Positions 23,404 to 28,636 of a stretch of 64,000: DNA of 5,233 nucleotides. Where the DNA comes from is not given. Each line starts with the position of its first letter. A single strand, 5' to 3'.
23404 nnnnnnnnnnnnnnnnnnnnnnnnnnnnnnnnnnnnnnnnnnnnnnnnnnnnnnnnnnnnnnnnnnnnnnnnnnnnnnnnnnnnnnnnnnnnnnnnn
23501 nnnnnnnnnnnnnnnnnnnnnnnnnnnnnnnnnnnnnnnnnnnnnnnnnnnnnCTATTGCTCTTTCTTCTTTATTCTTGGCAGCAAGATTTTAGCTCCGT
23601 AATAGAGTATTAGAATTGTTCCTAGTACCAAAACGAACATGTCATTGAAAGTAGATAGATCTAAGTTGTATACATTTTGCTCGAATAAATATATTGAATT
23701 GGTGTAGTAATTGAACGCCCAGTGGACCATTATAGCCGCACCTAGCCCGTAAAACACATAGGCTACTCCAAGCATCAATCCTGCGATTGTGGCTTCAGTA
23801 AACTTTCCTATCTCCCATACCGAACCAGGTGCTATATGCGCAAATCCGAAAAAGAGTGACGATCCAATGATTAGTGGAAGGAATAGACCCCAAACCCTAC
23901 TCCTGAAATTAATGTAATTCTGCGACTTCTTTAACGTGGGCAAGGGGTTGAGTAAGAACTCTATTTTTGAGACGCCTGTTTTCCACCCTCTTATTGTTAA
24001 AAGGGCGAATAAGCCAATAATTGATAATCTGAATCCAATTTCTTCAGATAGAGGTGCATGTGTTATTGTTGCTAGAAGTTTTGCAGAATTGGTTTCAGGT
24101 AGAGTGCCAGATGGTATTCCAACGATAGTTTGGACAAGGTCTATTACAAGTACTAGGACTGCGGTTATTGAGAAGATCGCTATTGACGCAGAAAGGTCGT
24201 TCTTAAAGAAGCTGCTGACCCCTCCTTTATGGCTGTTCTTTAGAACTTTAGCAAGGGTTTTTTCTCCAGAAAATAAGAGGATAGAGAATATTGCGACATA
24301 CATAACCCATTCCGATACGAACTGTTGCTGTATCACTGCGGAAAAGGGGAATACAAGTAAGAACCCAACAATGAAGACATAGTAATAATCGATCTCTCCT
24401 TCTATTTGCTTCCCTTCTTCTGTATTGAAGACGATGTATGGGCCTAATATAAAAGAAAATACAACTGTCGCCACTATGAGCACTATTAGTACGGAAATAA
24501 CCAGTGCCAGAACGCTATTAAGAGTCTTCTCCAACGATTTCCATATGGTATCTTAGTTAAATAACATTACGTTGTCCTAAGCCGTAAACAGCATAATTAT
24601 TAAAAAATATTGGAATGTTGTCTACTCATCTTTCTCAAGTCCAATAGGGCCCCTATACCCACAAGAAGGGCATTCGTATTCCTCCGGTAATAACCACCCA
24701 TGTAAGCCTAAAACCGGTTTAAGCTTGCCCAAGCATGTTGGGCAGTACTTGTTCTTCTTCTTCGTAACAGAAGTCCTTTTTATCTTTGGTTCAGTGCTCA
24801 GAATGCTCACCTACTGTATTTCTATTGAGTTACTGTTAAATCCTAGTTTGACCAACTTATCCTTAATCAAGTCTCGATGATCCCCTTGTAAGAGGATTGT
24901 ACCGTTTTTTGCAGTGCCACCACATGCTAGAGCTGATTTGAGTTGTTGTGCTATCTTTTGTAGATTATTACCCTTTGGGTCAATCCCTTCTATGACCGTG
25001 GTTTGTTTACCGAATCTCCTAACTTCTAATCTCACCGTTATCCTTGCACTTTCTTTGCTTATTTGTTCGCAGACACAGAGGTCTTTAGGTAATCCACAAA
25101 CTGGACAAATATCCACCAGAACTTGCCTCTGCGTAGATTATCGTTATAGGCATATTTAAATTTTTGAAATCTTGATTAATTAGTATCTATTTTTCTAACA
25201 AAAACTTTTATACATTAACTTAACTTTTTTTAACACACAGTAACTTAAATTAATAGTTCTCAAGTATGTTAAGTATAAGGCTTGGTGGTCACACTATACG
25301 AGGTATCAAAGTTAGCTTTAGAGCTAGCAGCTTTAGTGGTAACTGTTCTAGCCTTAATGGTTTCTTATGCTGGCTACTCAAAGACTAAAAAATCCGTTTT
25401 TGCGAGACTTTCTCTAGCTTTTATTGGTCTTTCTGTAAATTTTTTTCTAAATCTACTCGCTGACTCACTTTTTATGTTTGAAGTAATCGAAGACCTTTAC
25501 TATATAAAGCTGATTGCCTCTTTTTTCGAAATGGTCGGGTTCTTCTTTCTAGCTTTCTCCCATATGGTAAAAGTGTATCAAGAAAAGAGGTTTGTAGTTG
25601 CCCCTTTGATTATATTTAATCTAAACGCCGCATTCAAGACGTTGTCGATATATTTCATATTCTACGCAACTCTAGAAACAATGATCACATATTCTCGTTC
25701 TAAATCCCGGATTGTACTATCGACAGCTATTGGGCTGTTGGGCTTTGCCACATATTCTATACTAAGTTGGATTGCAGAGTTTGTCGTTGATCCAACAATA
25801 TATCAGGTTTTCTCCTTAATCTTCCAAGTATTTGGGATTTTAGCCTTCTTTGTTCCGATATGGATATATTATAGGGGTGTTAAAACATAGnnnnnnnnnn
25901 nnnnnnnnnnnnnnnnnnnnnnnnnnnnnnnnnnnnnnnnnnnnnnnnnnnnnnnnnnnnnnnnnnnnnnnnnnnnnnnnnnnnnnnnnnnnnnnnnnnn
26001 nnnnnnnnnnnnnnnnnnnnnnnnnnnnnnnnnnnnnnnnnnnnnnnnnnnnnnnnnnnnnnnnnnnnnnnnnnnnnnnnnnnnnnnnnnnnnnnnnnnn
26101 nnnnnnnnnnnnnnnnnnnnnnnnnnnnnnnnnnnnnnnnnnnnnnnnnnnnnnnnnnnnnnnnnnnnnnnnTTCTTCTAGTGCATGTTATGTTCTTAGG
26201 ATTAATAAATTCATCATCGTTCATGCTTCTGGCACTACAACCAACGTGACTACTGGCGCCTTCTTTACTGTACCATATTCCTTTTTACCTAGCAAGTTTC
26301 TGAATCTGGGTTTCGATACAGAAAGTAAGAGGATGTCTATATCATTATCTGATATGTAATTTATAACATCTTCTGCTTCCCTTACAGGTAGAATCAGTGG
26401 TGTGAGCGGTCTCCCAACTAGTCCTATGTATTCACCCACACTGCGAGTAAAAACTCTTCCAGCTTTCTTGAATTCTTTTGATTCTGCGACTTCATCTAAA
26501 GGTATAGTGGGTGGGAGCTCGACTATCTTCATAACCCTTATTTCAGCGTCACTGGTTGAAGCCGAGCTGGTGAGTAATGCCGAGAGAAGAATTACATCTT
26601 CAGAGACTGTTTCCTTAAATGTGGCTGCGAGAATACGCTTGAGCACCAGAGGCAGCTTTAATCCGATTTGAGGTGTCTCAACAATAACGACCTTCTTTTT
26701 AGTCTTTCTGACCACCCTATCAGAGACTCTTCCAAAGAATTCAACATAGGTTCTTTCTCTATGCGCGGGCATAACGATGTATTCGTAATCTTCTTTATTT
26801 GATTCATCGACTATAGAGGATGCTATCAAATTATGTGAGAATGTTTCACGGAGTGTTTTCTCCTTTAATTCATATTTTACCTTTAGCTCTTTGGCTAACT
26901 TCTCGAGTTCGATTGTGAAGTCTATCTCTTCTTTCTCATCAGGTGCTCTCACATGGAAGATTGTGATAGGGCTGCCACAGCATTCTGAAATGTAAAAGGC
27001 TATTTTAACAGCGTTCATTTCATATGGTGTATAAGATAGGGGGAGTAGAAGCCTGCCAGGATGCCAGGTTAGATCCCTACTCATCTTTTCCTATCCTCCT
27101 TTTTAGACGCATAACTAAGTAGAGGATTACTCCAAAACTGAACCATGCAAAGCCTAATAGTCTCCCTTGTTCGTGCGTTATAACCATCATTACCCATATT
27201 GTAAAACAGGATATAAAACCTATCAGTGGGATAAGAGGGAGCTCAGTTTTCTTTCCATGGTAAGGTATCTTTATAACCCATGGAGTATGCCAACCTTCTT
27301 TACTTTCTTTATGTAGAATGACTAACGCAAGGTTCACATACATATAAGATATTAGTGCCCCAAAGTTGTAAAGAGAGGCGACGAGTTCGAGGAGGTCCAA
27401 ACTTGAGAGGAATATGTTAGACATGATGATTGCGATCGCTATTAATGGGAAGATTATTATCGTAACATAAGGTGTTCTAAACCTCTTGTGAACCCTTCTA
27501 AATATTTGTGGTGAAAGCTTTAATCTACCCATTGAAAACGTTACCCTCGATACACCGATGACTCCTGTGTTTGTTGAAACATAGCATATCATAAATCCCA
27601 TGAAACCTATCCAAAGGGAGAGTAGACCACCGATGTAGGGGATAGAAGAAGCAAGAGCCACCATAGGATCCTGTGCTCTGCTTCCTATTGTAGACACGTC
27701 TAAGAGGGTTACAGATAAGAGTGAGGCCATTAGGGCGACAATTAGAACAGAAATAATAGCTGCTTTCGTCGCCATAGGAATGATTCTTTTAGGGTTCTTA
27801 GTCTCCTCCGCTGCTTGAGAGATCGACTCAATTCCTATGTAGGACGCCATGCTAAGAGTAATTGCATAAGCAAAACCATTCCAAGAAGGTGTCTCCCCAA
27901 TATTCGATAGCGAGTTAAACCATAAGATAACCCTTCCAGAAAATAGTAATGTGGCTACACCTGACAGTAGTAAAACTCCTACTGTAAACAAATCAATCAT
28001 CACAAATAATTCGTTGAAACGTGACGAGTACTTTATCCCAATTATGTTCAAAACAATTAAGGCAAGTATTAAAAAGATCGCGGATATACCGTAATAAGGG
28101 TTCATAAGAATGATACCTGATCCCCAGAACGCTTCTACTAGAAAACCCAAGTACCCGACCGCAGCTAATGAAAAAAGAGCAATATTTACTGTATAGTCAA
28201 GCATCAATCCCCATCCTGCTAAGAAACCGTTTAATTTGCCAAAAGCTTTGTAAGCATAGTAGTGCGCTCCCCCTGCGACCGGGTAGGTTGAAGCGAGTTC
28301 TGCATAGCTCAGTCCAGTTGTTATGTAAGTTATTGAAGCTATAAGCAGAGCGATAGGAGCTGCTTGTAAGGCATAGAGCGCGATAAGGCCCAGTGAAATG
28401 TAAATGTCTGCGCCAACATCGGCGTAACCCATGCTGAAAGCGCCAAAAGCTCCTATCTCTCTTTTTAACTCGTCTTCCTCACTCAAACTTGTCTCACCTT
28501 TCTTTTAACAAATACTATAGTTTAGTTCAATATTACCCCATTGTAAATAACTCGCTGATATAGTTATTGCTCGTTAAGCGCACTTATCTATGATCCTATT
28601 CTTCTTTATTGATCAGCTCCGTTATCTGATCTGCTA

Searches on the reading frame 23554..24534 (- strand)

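Call 87: search_protein_families(library=pfam, proteins=[window:23554-24534:-], max_evalue=0.00001)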
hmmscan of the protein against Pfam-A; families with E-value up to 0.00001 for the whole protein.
window:23554-24534:- (326 aa): 1 family
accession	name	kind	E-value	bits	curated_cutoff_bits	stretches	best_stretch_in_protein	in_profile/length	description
PF02517.21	Rce1-like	-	6.1e-09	36.5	22.4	1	151-276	6-92/93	Type II CAAX prenyl endopeptidase Rce1-like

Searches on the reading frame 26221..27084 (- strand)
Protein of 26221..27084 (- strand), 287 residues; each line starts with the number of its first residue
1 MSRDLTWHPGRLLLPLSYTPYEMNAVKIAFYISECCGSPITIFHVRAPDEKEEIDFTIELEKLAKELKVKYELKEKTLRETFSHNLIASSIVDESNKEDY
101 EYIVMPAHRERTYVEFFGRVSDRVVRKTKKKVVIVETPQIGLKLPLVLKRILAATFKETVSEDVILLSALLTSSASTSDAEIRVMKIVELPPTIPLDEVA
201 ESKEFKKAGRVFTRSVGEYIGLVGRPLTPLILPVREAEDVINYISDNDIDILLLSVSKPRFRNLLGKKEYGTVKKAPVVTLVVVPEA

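Call 87: search_protein_families(library=pfam, proteins=[window:26221-27084:-], max_evalue=0.00001)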
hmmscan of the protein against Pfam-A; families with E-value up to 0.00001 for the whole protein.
window:26221-27084:- (287 aa): 1 family
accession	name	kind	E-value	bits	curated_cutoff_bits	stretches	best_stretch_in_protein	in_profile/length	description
PF00582.32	Usp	-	4.6e-10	40.6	24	1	11-135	4-140/141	Universal stress protein family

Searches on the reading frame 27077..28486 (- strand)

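Call 86: search_protein_families(library=pfam, proteins=[window:27077-28486:-], max_evalue=0.00001)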
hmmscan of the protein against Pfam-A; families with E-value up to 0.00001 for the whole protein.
window:27077-28486:- (469 aa): 2 families
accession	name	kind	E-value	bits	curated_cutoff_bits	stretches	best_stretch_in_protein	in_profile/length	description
PF13520.12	AA_permease_2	-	2.9e-38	132.4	27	1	12-438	2-409/427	Amino acid permease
PF00324.27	AA_permease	-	1.2e-29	103.7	24.6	1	40-437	28-423/470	Amino acid permease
